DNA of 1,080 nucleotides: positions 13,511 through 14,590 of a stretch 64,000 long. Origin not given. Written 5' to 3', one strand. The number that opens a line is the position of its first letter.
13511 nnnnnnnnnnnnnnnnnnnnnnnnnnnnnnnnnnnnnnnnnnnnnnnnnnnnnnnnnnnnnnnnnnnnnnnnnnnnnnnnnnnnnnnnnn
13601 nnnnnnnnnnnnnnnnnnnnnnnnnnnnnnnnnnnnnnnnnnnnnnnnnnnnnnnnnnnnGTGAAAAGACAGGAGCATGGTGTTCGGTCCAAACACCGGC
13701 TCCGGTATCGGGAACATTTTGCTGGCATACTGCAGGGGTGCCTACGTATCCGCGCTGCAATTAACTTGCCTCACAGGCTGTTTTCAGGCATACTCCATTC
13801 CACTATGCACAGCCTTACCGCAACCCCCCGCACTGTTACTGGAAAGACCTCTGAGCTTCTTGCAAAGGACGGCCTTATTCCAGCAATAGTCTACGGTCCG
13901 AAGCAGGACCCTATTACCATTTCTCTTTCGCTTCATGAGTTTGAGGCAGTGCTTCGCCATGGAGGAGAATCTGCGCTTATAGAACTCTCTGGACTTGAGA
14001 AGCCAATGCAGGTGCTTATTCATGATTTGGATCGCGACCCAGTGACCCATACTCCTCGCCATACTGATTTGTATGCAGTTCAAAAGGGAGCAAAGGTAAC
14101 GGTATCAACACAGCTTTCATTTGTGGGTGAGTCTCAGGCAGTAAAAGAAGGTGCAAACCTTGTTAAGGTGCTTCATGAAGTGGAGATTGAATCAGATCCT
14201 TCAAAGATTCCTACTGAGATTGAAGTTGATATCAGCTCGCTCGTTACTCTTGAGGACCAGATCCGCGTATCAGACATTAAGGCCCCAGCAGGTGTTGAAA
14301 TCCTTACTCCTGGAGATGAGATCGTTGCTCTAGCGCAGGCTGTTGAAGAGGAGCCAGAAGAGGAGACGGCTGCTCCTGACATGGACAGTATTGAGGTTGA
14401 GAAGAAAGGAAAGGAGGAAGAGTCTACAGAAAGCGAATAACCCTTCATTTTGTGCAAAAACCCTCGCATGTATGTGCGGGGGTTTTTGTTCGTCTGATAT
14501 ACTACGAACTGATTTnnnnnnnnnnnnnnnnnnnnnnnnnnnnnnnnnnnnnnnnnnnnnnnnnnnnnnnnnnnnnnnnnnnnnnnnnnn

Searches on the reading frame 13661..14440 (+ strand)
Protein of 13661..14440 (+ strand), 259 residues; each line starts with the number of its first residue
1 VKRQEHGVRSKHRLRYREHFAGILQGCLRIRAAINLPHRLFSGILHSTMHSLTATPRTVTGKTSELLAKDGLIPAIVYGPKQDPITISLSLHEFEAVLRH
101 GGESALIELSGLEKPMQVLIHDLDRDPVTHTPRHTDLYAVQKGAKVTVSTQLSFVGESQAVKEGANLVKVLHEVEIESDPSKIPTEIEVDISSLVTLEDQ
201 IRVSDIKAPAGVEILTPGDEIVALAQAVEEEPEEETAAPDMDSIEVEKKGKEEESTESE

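Call 31: search_protein_families(library=pfam, proteins=[window:13661-14440:+], max_evalue=0.01)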
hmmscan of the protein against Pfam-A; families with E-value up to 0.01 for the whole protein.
window:13661-14440:+ (259 aa): 2 families
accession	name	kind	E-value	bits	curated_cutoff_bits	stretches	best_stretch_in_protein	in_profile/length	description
PF14693.11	Ribosomal_TL5_C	-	3e-20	72.8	27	1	145-225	1-80/84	Ribosomal protein TL5, C-terminal domain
PF01386.24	Ribosomal_L25p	-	2.1e-17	63.8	23.6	1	52-137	1-82/82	Ribosomal L25p family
